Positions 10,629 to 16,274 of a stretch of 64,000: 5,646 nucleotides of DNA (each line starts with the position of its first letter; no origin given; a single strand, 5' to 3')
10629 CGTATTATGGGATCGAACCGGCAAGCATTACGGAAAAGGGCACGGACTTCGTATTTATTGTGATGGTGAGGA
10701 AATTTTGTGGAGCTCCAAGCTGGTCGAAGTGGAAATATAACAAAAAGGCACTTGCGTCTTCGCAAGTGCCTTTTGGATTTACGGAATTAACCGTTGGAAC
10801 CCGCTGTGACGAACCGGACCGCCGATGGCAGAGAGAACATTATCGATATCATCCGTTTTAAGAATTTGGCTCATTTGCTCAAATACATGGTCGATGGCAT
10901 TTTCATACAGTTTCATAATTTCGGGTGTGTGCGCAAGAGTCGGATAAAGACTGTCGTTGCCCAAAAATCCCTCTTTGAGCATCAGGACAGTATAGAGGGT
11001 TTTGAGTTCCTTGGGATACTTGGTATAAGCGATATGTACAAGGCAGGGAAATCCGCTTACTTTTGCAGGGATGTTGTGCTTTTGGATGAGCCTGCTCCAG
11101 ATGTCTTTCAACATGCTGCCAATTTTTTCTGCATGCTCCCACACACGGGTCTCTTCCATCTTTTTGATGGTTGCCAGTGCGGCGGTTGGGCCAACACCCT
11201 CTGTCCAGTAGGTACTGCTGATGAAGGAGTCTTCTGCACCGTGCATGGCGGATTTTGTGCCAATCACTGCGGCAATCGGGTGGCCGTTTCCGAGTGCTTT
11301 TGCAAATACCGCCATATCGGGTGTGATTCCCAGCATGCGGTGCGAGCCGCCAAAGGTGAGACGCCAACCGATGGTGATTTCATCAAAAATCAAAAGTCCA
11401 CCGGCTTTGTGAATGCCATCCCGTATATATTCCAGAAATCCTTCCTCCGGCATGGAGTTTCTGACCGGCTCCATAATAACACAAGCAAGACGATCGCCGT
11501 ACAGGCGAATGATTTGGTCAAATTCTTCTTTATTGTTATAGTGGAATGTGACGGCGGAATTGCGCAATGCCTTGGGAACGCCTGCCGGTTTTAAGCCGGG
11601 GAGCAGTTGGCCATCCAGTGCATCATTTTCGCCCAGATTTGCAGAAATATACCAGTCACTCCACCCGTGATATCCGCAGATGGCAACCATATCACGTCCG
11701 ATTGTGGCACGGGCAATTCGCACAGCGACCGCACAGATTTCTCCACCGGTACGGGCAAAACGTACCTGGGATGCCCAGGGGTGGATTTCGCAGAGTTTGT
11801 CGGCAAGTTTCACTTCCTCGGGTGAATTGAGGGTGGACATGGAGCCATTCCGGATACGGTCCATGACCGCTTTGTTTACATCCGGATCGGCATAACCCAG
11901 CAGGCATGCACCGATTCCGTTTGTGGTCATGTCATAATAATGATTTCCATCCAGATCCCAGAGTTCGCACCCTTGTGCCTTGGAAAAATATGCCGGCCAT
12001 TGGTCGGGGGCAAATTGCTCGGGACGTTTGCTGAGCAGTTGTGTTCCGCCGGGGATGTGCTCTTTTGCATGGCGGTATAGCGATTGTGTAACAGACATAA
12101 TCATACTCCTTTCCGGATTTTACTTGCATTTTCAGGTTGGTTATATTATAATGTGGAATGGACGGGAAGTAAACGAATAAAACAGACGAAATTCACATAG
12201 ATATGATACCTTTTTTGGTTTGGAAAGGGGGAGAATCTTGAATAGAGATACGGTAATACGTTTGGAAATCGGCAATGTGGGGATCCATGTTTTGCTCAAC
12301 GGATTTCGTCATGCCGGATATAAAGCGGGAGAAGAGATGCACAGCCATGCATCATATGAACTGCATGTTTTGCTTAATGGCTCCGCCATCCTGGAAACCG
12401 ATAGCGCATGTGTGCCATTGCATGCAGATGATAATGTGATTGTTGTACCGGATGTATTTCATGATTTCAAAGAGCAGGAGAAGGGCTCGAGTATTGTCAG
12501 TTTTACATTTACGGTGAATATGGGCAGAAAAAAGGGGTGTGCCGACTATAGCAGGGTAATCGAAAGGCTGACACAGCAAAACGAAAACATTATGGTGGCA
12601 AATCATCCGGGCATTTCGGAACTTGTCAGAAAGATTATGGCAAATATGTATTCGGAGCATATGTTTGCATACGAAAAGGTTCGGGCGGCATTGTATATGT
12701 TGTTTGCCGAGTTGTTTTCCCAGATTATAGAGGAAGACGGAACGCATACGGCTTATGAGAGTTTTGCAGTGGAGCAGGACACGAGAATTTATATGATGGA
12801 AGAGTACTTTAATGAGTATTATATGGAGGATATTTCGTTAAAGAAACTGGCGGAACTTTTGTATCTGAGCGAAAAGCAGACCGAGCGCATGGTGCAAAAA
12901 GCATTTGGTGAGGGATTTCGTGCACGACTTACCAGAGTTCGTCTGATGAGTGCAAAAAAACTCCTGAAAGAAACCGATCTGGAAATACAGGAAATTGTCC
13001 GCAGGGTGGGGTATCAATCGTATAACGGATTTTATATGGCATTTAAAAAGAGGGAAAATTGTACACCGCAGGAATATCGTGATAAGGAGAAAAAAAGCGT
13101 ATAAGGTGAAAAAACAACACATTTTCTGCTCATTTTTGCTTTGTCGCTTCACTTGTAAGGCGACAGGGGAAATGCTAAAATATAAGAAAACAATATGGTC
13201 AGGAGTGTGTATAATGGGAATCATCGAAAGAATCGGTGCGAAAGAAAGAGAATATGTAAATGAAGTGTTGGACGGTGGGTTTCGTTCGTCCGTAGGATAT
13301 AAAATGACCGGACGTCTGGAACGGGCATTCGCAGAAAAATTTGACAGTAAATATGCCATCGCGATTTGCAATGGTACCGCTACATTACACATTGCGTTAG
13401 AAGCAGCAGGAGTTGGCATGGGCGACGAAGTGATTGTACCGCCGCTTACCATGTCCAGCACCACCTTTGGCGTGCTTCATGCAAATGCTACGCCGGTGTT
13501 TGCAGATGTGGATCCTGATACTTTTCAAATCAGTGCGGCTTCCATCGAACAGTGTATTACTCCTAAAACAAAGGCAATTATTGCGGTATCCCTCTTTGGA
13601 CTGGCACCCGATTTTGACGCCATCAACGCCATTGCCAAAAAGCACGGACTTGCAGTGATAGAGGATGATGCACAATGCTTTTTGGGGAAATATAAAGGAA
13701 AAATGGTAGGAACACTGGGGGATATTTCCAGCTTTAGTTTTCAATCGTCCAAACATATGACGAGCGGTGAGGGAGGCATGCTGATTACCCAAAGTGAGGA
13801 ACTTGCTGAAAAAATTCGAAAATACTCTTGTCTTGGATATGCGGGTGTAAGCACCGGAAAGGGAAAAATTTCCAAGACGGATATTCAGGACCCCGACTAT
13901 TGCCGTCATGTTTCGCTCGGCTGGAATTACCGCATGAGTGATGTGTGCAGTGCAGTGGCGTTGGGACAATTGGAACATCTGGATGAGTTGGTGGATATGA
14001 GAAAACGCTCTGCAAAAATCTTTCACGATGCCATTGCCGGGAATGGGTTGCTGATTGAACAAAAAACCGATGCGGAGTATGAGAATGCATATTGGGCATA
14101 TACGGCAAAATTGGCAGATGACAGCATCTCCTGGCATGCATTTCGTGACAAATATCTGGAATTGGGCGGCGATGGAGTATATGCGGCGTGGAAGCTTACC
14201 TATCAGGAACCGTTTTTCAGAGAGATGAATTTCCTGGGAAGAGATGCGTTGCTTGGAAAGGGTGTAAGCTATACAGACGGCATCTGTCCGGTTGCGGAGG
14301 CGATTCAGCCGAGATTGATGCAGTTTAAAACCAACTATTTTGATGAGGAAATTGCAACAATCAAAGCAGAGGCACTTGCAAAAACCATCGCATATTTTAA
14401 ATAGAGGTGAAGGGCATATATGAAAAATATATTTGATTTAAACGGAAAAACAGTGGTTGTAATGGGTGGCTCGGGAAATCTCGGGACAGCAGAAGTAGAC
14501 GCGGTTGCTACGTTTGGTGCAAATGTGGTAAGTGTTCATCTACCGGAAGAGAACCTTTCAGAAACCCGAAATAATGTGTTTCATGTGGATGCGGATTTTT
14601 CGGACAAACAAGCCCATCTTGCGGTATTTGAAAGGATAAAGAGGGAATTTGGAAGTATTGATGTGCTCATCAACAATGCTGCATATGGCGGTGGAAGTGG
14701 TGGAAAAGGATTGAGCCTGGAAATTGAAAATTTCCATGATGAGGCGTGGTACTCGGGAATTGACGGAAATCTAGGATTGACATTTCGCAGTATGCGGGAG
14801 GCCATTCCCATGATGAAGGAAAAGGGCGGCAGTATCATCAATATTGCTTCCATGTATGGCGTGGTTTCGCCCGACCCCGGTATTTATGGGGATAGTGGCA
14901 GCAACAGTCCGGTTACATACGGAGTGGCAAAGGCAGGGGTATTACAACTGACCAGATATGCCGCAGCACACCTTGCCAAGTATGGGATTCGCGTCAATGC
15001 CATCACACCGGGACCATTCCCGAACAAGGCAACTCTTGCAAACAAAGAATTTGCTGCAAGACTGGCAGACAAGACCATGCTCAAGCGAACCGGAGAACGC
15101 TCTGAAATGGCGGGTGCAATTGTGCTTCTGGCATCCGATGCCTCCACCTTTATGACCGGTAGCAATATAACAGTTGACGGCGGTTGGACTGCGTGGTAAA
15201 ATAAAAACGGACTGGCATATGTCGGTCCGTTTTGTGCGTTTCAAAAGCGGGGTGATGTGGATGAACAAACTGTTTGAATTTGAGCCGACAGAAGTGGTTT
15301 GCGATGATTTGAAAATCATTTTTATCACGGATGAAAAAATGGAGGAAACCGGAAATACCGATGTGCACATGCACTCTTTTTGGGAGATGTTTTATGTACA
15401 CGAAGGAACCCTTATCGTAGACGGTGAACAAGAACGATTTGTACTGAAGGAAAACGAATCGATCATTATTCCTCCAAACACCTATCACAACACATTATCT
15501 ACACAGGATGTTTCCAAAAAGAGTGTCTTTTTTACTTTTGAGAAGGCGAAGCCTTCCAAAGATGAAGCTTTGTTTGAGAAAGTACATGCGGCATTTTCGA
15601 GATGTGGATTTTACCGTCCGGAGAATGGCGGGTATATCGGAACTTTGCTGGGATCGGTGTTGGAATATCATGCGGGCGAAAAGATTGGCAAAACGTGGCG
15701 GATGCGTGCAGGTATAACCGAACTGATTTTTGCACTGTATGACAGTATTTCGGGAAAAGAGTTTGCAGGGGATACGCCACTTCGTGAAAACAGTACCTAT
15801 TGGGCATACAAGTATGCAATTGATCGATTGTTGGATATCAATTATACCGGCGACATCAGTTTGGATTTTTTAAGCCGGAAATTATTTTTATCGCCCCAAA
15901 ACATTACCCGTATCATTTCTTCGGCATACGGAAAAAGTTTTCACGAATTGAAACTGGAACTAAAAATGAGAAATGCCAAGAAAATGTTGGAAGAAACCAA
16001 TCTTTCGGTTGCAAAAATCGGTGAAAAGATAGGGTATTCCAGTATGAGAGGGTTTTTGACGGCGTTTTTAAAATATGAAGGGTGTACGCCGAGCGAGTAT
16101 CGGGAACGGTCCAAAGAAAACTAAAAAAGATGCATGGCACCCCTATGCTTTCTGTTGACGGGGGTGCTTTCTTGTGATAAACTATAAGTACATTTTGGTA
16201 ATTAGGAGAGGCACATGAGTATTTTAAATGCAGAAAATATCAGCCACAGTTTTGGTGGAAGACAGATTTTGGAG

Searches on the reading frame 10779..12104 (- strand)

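Call 40: search_protein_families(library=pfam, proteins=[window:10779-12104:-], max_evalue=0.000001)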
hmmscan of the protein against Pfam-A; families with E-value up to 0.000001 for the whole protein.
window:10779-12104:- (441 aa): 1 family
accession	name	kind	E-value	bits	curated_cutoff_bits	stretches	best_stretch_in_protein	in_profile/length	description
PF00202.27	Aminotran_3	-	1.3e-40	139.7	30.5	1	37-364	10-354/403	Aminotransferase class-III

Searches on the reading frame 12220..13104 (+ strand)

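Call 40: search_protein_families(library=pfam, proteins=[window:12220-13104:+], max_evalue=0.000001)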
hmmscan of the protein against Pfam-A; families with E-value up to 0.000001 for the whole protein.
window:12220-13104:+ (294 aa): 1 family
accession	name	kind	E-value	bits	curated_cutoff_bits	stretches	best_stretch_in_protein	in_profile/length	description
PF12833.13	HTH_18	-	3.7e-19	69.2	33.6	1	210-288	1-79/80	Helix-turn-helix domain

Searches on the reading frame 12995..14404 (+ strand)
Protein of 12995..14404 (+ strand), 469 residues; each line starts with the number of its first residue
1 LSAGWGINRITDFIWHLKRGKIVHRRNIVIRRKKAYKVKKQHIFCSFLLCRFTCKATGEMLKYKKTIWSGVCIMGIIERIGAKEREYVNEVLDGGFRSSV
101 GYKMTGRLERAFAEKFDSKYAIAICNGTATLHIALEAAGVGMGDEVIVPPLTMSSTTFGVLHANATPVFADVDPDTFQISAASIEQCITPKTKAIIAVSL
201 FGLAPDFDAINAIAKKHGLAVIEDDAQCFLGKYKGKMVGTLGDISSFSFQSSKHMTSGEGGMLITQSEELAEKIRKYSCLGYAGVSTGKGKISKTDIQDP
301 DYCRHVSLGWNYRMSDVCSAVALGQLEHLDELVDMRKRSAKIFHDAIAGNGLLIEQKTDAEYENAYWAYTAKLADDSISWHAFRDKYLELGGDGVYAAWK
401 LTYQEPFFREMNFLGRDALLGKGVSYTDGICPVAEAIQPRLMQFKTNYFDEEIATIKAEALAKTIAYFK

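Call 40: search_protein_families(library=pfam, proteins=[window:12995-14404:+], max_evalue=0.000001)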
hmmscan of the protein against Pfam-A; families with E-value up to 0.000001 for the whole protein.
window:12995-14404:+ (469 aa): 1 family
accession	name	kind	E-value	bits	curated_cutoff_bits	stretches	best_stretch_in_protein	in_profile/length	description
PF01041.23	DegT_DnrJ_EryC1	-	1.7e-85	287.8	19.8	1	80-376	3-284/360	DegT/DnrJ/EryC1/StrS aminotransferase family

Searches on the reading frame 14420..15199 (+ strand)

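Call 41: search_protein_families(library=pfam, proteins=[window:14420-15199:+], max_evalue=0.000001)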
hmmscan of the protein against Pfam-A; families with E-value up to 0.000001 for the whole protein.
window:14420-15199:+ (259 aa): 2 families
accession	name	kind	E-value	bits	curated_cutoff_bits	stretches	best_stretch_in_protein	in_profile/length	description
PF13561.12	adh_short_C2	-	3.7e-46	158.1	27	1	21-257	8-236/236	Enoyl-(Acyl carrier protein) reductase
PF00106.31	adh_short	-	4.7e-32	111.5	26.6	1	10-201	1-183/195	short chain dehydrogenase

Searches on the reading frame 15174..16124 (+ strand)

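Call 41: search_protein_families(library=pfam, proteins=[window:15174-16124:+], max_evalue=0.000001)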
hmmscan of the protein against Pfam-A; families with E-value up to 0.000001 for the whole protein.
window:15174-16124:+ (316 aa): 2 families
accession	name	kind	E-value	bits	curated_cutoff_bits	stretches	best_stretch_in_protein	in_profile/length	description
PF12833.13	HTH_18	-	1.1e-17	64.5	33.6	1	233-312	1-80/80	Helix-turn-helix domain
PF07883.17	Cupin_2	-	1.4e-09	37.9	27.2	1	61-111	10-60/70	Cupin domain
